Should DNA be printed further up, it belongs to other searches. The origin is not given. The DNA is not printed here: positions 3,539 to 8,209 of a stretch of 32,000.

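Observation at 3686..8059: Solitary 1457-aa TIR + CHAT + NB-ARC-type STAND + TPR gene: candidate dual-effector immune/cell-death sensor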

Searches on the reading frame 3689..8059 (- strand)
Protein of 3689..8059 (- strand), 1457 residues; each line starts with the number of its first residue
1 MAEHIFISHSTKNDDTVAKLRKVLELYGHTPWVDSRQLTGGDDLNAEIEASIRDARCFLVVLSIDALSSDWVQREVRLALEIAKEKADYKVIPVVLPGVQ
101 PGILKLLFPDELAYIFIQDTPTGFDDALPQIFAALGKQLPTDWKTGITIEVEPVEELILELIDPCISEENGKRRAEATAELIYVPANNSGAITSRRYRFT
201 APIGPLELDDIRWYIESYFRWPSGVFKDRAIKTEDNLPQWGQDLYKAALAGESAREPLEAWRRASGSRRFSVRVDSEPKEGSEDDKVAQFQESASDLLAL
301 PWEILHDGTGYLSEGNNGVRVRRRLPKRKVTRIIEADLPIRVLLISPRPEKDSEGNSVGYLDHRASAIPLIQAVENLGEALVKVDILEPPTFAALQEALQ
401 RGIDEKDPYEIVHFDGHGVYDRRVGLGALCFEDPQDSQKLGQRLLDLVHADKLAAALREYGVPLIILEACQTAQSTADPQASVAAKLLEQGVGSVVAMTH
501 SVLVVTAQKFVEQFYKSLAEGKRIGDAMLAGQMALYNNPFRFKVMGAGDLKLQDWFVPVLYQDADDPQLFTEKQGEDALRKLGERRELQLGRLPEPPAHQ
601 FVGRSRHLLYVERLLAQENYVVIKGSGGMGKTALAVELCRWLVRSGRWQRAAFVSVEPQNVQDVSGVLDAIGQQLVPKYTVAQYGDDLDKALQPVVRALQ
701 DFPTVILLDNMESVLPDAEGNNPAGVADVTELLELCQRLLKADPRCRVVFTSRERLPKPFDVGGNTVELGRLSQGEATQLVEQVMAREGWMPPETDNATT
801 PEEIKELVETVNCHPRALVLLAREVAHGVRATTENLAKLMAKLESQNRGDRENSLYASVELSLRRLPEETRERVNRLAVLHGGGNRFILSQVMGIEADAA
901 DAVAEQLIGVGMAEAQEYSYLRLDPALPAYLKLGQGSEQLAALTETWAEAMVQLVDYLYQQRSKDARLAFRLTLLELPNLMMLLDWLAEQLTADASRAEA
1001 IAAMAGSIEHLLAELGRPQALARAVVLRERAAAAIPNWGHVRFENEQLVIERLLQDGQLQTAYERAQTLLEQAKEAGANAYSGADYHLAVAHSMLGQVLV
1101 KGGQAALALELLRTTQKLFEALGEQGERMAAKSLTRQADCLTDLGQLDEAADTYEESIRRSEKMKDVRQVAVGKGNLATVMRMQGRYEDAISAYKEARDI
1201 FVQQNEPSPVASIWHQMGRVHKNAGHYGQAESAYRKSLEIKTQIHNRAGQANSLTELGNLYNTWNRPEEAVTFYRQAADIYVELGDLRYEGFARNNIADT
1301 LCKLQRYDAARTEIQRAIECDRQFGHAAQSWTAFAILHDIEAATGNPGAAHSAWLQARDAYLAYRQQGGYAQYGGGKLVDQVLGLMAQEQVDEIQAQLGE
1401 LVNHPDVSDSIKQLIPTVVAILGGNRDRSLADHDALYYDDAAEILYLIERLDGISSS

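Call 5: search_protein_families(library=pfam, proteins=[window:3689-8059:-], max_evalue=0.1)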
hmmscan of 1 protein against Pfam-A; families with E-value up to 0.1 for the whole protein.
window:3689-8059:- (1457 aa): 33 families (the best 25 are shown)
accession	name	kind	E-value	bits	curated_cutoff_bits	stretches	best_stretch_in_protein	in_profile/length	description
PF13424.12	TPR_12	-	2.6e-28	98.5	30.1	4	1210-1281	2-75/77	Tetratricopeptide repeat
PF13676.11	TIR_2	-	4.3e-24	85.8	28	1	5-128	1-118/122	TIR domain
PF12770.12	CHAT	-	1.6e-23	84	24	1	296-539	34-270/289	CHAT domain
PF00515.34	TPR_1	-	7.9e-19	67.1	27.8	3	1251-1280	1-30/34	Tetratricopeptide repeat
PF13181.12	TPR_8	-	2.2e-17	62.1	25.7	2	1211-1241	1-31/34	Tetratricopeptide repeat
PF07719.23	TPR_2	-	3.7e-16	58.3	27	2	1211-1240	1-30/34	Tetratricopeptide repeat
PF14938.12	SNAP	-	2.6e-11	44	25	2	1128-1235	72-179/282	Soluble NSF attachment protein, SNAP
PF24885.1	TPR_NPHP3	-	1.4e-10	41.4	100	1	1195-1322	83-214/239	Nephrocystin-3 TPR domain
PF13374.12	TPR_10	-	4.9e-10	39.5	27.5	1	1251-1283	2-34/42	Tetratricopeptide repeat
PF01582.25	TIR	-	2.2e-09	37.8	21.3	1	9-96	10-96/179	TIR domain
PF17874.7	TPR_MalT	-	1.1e-08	35.3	45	2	1176-1280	45-151/336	MalT-like TPR region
PF00931.28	NB-ARC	-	6.6e-08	32.5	23.5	1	618-855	18-238/248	NB-ARC domain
PF13401.12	AAA_22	-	1.8e-07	31.9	27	1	618-748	5-118/130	AAA domain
PF13176.12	TPR_7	-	3.4e-07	30.3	27.9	0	1214-1243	2-31/36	Tetratricopeptide repeat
PF08937.16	ThsB_TIR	-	4.1e-06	27.5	21.2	1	6-97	1-96/100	Thoeris protein ThsB, TIR-like domain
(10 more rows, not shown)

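Call 6: search_protein_families(library=padloc, proteins=[window:3689-8059:-], max_evalue=0.1)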
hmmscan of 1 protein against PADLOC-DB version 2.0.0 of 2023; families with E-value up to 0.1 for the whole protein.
window:3689-8059:- (1457 aa): 18 families
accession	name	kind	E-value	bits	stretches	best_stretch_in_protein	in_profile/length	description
PDLC02421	Aga_TIR-PNTD1-PNTD2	-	2.2e-15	54.7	1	3-95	4-99/430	Class I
PDLC01169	TPR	-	3.2e-14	50.9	2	1211-1325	109-222/252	TPR repeats containing protein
PDLC02403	Aga_TIR-PNTD1-PNTD2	-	7.8e-14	49.6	1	3-95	3-98/443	Class I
PDLC05062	PDC-S66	-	6.6e-11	40.2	1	5-81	151-228/282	-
PDLC02012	SAVED5--SAVED_TIR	-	1.1e-10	39.2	1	3-87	14-96/404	-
PDLC00417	ThsB1|ThsB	-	3.1e-06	24.9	1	5-84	169-249/303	TIR-like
PDLC00436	ThsB1|ThsB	-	9.8e-06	23.2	1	3-79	36-116/183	TIR-like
PDLC02016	SAVED_CHAT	-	0.00014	18.9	1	394-527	133-252/498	-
PDLC00420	ThsB1|ThsB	-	0.00021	18.6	1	5-96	4-98/319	TIR-like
PDLC00426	ThsB1|ThsB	-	0.00025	18.4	1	5-84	240-326/352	TIR-like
PDLC05079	PDC-S73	-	0.0016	15.3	1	613-644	186-217/752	-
PDLC02416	Aga_REase-TIR-PNTD1-PNTD2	-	0.0016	15.2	1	4-94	157-244/572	Class I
PDLC02630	DrmD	-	0.0045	14.6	1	605-650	92-133/260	DrmD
PDLC03831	BovA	-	0.0061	13.2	1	463-519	545-600/720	-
PDLC04140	mad8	-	0.0098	13.4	1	616-793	25-187/314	mads_8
PDLC03015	TIR-NLR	-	0.021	11.5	1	5-96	4-94/824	-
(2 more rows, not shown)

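Call 7: search_protein_families(library=ncbifam, proteins=[window:3689-8059:-], max_evalue=0.1)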
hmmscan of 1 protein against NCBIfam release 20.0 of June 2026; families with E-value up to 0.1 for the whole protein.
window:3689-8059:- (1457 aa): 19 families
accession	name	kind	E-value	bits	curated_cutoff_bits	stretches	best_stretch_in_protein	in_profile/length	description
NF041717.1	HaaA_phane_TPR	equivalog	2.3e-15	55.8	1125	2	1113-1357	613-858/882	cyclophane-containing RiPP biosynthesis TPR protein HaaT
NF040586.1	FxSxx_TPR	equivalog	6.3e-12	44.8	300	2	1052-1319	394-668/830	FxSxx-COOH system tetratricopeptide repeat protein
NF053520.1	HK_Porph_FimS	equivalog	6.6e-12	44.5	600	1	1146-1327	59-240/618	sensor histidine kinase FimS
NF053617.1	SARPRegAfsRStmc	equivalog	9.6e-12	43.7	1430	1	1162-1374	727-936/986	SARP-family global regulator AfsR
NF042941.1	Retron_TIR_antiphage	equivalog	5e-07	28.9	600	1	5-95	342-432/464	TIR domain-containing anti-phage reverse transcriptase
NF053779.1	BT3442_fam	equivalog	3.4e-06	26.1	940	2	1210-1282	101-173/563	BT3442 family protein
NF053720.1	NsdA_fam_reg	subfamily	9.1e-06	25.4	75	2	1210-1359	200-350/432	NsdA family TPR-like regulatory protein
NF002725.1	PRK02603.1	equivalog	0.00011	22.3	143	1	1145-1242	49-144/173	photosystem I assembly protein Ycf3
NF033762.1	social_mot_Tgl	equivalog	0.00052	19.4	225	0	1211-1334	31-144/252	social motility TPR repeat lipoprotein Tgl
NF058526.1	Thoeris_type3_ThcB4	equivalog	0.0029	16.5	220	1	4-80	129-206/375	Thoeris type III anti-phage system protein ThcB4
NF052312.1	T9SS_PorW_SprE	equivalog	0.003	16.3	250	1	1086-1279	176-356/716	type IX secretion system periplasmic lipoprotein PorW/SprE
NF058541.1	SusR_regulator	equivalog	0.005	16.1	480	1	1129-1344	80-294/515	SusR family glycan utilization regulator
TIGR02928.1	TIGR02928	subfamily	0.0077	15.1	181.3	1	619-715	41-142/366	orc1/cdc6 family replication initiation protein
TIGR02552.1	LcrH_SycD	equivalog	0.0091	15.7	104.8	0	1177-1240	58-115/136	SycD/LcrH family type III secretion system chaperone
NF047832.1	caspase_w_EACC1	subfamily_domain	0.016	14.7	140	1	384-491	46-152/211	caspase, EACC1-associated type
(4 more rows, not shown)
